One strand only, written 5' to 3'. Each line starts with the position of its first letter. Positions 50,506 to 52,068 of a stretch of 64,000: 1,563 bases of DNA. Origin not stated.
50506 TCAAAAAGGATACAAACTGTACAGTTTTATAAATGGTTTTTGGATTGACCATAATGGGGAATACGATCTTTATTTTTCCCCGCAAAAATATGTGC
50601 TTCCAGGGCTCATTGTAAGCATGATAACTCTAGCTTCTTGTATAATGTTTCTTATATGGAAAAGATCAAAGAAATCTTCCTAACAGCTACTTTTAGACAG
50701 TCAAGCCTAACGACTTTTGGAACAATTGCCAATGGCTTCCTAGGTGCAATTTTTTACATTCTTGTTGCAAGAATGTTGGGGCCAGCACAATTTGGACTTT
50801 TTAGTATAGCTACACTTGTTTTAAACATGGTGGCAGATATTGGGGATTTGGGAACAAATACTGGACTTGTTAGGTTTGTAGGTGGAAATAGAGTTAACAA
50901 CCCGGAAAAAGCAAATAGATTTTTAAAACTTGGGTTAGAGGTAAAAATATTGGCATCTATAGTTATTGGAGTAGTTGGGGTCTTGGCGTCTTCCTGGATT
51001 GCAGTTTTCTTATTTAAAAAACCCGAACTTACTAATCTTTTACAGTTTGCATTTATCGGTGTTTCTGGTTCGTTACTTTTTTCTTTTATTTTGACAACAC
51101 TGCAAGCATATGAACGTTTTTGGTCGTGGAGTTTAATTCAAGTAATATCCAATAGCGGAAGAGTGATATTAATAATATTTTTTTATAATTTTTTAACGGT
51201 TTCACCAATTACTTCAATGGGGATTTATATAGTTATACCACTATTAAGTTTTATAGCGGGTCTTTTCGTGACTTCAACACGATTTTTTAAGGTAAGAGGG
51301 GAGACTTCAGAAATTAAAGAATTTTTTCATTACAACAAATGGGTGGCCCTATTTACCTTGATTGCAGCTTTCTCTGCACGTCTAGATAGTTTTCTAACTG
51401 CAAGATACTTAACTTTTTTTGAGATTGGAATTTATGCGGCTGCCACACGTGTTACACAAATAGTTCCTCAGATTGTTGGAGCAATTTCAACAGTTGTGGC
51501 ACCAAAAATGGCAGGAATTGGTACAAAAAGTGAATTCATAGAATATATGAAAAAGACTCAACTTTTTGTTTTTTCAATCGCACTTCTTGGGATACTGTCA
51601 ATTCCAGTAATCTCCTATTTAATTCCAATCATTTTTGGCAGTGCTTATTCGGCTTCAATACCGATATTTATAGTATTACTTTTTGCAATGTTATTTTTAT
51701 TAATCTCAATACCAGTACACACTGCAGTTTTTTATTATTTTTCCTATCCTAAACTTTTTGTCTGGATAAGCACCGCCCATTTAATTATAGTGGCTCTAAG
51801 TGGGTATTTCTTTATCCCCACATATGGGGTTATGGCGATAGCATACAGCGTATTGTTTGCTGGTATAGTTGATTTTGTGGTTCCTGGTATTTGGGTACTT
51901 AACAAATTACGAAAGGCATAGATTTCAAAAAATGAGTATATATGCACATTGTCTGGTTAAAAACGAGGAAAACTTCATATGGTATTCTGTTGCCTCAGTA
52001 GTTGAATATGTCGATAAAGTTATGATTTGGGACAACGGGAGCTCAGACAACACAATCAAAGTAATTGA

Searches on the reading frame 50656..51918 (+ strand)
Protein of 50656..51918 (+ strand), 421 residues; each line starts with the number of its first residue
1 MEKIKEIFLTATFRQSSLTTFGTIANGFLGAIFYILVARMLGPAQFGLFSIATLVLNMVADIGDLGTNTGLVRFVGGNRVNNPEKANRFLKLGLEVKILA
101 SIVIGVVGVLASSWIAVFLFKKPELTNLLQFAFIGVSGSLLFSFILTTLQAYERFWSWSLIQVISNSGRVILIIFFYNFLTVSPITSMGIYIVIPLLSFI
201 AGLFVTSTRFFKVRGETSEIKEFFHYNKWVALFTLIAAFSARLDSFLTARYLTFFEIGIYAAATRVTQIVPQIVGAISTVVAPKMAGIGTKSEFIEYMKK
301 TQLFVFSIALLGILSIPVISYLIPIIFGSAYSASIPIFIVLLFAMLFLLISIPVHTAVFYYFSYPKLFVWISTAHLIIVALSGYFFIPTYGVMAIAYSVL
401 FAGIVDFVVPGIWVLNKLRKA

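Call 8: search_protein_families(library=pfam, proteins=[window:50656-51918:+], max_evalue=0.01)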
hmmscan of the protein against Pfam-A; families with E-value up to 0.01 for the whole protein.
seq(421 aa): 2 families
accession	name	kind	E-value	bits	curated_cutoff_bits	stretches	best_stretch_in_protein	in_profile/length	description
PF13440.11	Polysacc_synt_3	-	5.1e-19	69.1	23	1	36-336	1-293/293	Polysaccharide biosynthesis protein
PF01943.22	Polysacc_synt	-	6.7e-19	68.8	28.2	1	16-286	5-271/274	Polysaccharide biosynthesis protein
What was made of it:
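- Closest known: Wzx/PST-type oligosaccharide flippases of the MOP superfamily. Same: PF01943 and PF13440 match above threshold (call 8).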

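Call 44: find_homologous_proteins(query=window:50656-51918:+, max_evalue=1e-20)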
Query seq(421 aa) (421 aa): 393 proteins with E <= 1e-20 among 8000 candidates; the best 120 are listed.
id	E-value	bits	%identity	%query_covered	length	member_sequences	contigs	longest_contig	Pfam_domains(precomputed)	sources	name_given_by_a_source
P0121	4.3e-258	874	100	100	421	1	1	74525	PF01943.23,PF13440.12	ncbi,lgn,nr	ncbi:MAG TPA: oligosaccharide flippase family protein [Patescibacteria group bacterium]|nr:oligosacc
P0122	3.8e-212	723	80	100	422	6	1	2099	PF01943.23,PF13440.12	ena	-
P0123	2.7e-211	720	80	100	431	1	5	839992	PF01943.23,PF13440.12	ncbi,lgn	-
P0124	7.2e-203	693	77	100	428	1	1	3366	PF01943.23,PF13440.12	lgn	-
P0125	4.3e-201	687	75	100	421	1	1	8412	PF01943.23,PF13440.12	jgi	jgi:O-antigen/teichoic acid export membrane protein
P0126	8.6e-201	686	74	100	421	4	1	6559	PF01943.23,PF13440.12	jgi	jgi:O-antigen/teichoic acid export membrane protein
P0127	5.0e-199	680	74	100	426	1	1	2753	PF01943.23,PF13440.12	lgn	-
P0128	4.3e-198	677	75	99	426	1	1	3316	PF01943.23,PF13440.12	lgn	-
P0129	6.4e-196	670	73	100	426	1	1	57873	PF01943.23,PF13440.12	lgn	-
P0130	1.1e-190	652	74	95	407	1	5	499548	PF01943.23,PF13440.12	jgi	jgi:O-antigen/teichoic acid export membrane protein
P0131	7.6e-188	643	74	94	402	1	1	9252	PF01943.23,PF13440.12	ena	-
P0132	9.2e-182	623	73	91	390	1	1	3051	PF01943.23,PF13440.12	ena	-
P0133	4.7e-161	555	61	99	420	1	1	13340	PF01943.23,PF13440.12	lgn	-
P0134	7.6e-158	544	61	99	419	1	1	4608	PF01943.23,PF13440.12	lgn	-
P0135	8.9e-134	465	56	99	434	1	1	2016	PF01943.23,PF13440.12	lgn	-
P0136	3.2e-133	463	56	99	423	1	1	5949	PF01943.23,PF13440.12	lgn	-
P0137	2.3e-132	460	54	98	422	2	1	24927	PF01943.23,PF13440.12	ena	-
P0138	3.3e-132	460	53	99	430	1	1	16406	PF01943.23,PF13440.12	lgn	-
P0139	3.0e-131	457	54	99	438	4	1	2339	PF01943.23,PF13440.12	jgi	-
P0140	8.9e-131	455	52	99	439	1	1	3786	PF01943.23,PF13440.12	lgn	-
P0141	1.5e-130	454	54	100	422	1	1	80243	PF01943.23,PF13440.12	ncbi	-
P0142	2.6e-130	454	54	99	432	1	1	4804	PF01943.23,PF13440.12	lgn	-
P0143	7.4e-130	452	52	100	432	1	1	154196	PF01943.23,PF13440.12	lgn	-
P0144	1.2e-129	451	54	99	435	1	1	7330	PF01943.23,PF13440.12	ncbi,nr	ncbi:oligosaccharide flippase family protein [Patescibacteria group bacterium]|nr:oligosaccharide fl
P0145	1.5e-129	451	53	99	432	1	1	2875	PF01943.23,PF13440.12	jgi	jgi:O-antigen/teichoic acid export membrane protein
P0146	4.5e-129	450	51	99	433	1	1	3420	PF01943.23,PF13440.12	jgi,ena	-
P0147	4.7e-129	450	53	100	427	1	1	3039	PF01943.23,PF13440.12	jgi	jgi:O-antigen/teichoic acid export membrane protein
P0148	4.9e-129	449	53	100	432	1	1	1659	PF01943.23,PF13440.12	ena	-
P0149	5.3e-129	449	54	98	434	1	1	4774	PF01943.23,PF13440.12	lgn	-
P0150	9.9e-129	448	55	99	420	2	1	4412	PF01943.23,PF13440.12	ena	-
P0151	4.5e-128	446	53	98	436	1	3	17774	PF01943.23,PF13440.12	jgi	jgi:O-antigen/teichoic acid export membrane protein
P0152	1.1e-127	445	52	99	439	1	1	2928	PF01943.23,PF13440.12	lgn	-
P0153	1.1e-127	445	54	99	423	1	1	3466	PF01943.23,PF13440.12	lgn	-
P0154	1.2e-127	445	52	99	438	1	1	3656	PF01943.23,PF13440.12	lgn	-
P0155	1.2e-127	445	53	99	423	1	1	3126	PF01943.23,PF13440.12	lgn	-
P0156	1.5e-127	445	52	99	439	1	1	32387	PF01943.23,PF13440.12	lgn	-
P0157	5.6e-127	443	51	99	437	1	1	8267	PF01943.23,PF13440.12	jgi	-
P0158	8.3e-127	442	53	99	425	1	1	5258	PF01943.23,PF13440.12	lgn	-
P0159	1.2e-126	442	51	99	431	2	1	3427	PF01943.23,PF13440.12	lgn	-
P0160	1.6e-126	441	52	99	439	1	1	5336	PF01943.23,PF13440.12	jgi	-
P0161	4.5e-126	440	51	99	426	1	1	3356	PF01943.23,PF13440.12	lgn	-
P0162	4.8e-126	440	52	99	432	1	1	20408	PF01943.23,PF13440.12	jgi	jgi:PST family polysaccharide transporter/lipopolysaccharide exporter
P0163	8.2e-126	439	52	99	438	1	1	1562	PF01943.23,PF13440.12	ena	-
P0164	1.5e-125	438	51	99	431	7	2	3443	PF01943.23,PF13440.12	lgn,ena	-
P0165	3.3e-125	437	53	99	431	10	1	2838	PF01943.23,PF13440.12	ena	-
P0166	5.7e-124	433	51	100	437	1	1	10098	PF01943.23,PF13440.12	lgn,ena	-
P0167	6.7e-123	429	51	100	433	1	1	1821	PF01943.23,PF13440.12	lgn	-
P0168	7.7e-123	429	51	100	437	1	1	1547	PF01943.23,PF13440.12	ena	-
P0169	9.1e-123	429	50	100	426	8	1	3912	PF01943.23,PF13440.12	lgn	-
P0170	6.6e-122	426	52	100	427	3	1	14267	PF01943.23,PF13440.12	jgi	-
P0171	8.6e-122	426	51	100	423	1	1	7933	PF01943.23,PF13440.12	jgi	jgi:O-antigen/teichoic acid export membrane protein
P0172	1.1e-121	425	51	100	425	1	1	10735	PF01943.23,PF13440.12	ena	-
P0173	1.2e-121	425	50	99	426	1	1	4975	PF01943.23,PF13440.12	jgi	jgi:O-antigen/teichoic acid export membrane protein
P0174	7.7e-121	422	51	99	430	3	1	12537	PF01943.23,PF13440.12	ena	-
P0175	8.0e-121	422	50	98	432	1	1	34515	PF01943.23,PF13440.12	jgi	jgi:O-antigen/teichoic acid export membrane protein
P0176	1.1e-120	422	52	98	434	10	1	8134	PF01943.23,PF13440.12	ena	-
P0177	2.1e-120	421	51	99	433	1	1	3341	PF01943.23,PF13440.12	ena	-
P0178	2.2e-120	421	51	99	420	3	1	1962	PF01943.23,PF13440.12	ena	-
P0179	2.4e-120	421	51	97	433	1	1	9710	PF01943.23,PF13440.12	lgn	-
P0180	4.3e-120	420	50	99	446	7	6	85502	PF01943.23,PF13440.12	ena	-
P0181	5.2e-120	420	50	99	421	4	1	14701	PF01943.23,PF13440.12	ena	-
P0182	8.0e-120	419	53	94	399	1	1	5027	PF01943.23,PF13440.12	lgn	-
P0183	8.4e-120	419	49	98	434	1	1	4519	PF01943.23,PF13440.12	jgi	jgi:O-antigen/teichoic acid export membrane protein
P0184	1.4e-119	418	48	99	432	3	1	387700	PF01943.23,PF13440.12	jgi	jgi:O-antigen/teichoic acid export membrane protein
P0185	2.2e-119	418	50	100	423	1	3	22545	PF01943.23,PF13440.12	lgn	-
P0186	6.7e-119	416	50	99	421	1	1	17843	PF01943.23,PF13440.12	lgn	-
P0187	9.5e-119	416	49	99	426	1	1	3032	PF01943.23,PF13440.12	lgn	-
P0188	1.2e-118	415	51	100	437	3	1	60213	PF01943.23,PF13440.12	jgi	-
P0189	1.9e-118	415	50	99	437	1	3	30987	PF01943.23,PF13440.12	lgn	-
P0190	2.3e-118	414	48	99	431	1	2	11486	PF01943.23,PF13440.12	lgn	-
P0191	3.8e-118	414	50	99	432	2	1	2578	PF01943.23,PF13440.12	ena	-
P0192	7.7e-118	413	49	99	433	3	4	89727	PF01943.23,PF13440.12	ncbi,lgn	-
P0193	9.8e-118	412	50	100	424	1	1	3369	PF01943.23,PF13440.12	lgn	-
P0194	1.2e-117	412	48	100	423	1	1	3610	PF01943.23,PF13440.12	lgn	-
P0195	1.2e-117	412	50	99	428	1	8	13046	PF01943.23,PF13440.12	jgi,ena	-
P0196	1.2e-117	412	50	99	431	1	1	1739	PF01943.23,PF13440.12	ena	-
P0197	1.3e-117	412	50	99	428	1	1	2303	PF01943.23,PF13440.12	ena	-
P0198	2.3e-117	411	48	99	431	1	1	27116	PF01943.23,PF13440.12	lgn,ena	-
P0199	3.9e-117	410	49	100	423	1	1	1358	PF01943.23,PF13440.12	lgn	-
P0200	5.3e-117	410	47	100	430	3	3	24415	PF01943.23,PF13440.12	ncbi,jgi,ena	-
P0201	5.5e-117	410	49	97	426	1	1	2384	PF01943.23,PF13440.12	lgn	-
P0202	5.7e-117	410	48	99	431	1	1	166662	PF01943.23,PF13440.12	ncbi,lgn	-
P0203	1.1e-116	409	47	99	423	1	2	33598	PF01943.23,PF13440.12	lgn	-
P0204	1.5e-116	408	49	100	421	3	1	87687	PF01943.23,PF13440.12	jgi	-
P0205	1.6e-116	408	46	100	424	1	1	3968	PF01943.23,PF13440.12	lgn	-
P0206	2.5e-116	408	49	100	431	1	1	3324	PF01943.23,PF01554.24,PF13440.12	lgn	-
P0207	7.1e-116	406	49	100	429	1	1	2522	PF01943.23,PF13440.12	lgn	-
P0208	2.4e-115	404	49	100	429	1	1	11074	PF01943.23,PF13440.12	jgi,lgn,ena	-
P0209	2.9e-115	404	48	100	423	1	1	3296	PF01943.23,PF13440.12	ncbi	-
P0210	4.5e-115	403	49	99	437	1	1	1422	PF01943.23,PF13440.12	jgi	jgi:O-antigen/teichoic acid export membrane protein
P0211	4.9e-115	403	49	100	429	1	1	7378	PF01943.23,PF13440.12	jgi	jgi:O-antigen/teichoic acid export membrane protein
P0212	5.9e-115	403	49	100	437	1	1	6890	PF01943.23,PF13440.12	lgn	-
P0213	8.1e-115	403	50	99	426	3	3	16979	PF01943.23,PF13440.12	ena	-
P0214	1.1e-114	402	49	100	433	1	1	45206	PF01943.23,PF13440.12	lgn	-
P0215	1.5e-114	402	48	99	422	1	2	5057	PF01943.23,PF13440.12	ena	-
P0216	2.3e-114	401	46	100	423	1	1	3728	PF01943.23,PF13440.12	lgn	-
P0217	2.5e-114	401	50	100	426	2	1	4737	PF01943.23,PF13440.12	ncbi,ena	-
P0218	2.6e-114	401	49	99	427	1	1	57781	PF01943.23,PF13440.12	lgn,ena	-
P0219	5.7e-114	400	50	99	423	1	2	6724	PF01943.23,PF13440.12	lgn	-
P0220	1.4e-113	399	48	100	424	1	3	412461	PF01943.23,PF13440.12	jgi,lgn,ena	-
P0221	2.3e-113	398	49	99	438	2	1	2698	PF01943.23,PF13440.12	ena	-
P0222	2.5e-113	398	55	87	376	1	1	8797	PF01943.23,PF13440.12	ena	-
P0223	3.6e-113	397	47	99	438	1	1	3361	PF01943.23,PF13440.12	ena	-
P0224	6.6e-113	396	47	99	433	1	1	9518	PF01943.23,PF13440.12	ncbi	-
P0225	6.9e-113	396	48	99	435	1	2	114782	PF01943.23,PF13440.12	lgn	-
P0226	1.4e-112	395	48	99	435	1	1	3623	PF01943.23,PF13440.12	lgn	-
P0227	2.2e-112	395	48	98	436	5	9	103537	PF01943.23,PF13440.12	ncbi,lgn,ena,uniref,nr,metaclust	ncbi:hypothetical protein A2686_03240 [Candidatus Woesebacteria bacterium RIFCSPHIGHO2_01_FULL_38_10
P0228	2.3e-112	395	48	99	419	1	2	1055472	PF01943.23,PF13440.12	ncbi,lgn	-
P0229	2.8e-112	394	48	100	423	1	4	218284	PF01943.23,PF13440.12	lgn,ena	-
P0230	4.0e-112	394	47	99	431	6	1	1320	PF01943.23,PF13440.12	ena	-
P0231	7.4e-112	393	48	99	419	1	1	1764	PF01943.23,PF13440.12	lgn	-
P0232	8.8e-112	393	47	100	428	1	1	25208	PF01943.23,PF13440.12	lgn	-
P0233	9.7e-112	393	48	98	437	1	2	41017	PF01943.23,PF13440.12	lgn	-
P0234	1.6e-111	392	47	99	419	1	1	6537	PF01943.23,PF13440.12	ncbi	-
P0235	2.1e-110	388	48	94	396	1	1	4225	PF01943.23,PF13440.12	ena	-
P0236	3.2e-110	387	47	99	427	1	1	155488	PF01943.23,PF13440.12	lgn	-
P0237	8.3e-110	386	49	100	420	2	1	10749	PF01943.23,PF13440.12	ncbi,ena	-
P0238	1.1e-109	386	46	100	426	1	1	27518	PF01943.23,PF13440.12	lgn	-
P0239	1.4e-109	385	49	98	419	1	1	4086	PF01943.23,PF13440.12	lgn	-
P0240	1.5e-109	385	48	99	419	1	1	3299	PF01943.23,PF13440.12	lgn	-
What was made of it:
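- A second MOP flippase gene lies in the same window (calls 8, 44).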

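Call 45: find_encoding_contigs(protein=P0121, flank=10000, max_places=6)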
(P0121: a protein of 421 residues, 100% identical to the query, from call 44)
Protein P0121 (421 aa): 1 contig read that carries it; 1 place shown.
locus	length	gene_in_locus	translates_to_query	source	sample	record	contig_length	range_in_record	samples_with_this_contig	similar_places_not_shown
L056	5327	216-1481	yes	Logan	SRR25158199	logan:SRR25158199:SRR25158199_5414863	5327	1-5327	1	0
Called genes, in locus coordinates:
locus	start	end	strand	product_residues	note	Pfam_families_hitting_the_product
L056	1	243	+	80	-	?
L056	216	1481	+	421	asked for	PF01943:Polysacc_synt, PF13440:Polysacc_synt_3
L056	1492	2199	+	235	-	PF00535:Glycos_transf_2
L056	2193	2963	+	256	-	PF13489:Methyltransf_23, PF01209:Ubie_methyltran, PF07021:MetW (weak), PF13847:Methyltransf_31, PF08241:Methyltransf_11, PF08242:Methyltransf_12, PF13649:Methyltransf_25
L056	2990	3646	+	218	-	PF05401:NodS (weak), PF13489:Methyltransf_23, PF08241:Methyltransf_11, PF08242:Methyltransf_12, PF13649:Methyltransf_25 (weak), PF13847:Methyltransf_31 (faint)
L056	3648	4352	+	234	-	PF00535:Glycos_transf_2, PF10111:Glyco_tranf_2_2 (weak)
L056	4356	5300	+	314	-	PF13439:Glyco_transf_4 (faint), PF13692:Glyco_trans_1_4, PF00534:Glycos_transf_1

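Call 52: search_protein_families(library=ncbifam, proteins=[P0121], max_evalue=0.001)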
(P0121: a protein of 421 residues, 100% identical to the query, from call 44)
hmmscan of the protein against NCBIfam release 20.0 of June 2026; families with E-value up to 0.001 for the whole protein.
P0121 (421 aa): 2 families
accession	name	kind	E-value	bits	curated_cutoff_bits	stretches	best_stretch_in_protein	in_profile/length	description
NF007773.0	PRK10459.1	equivalog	4.1e-09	36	273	1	19-416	14-403/492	MOP flippase family protein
NF050818.1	PolSacchBiosHfsF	equivalog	1.9e-06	27.2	700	1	24-263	14-246/468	polysaccharide biosynthesis protein HfsF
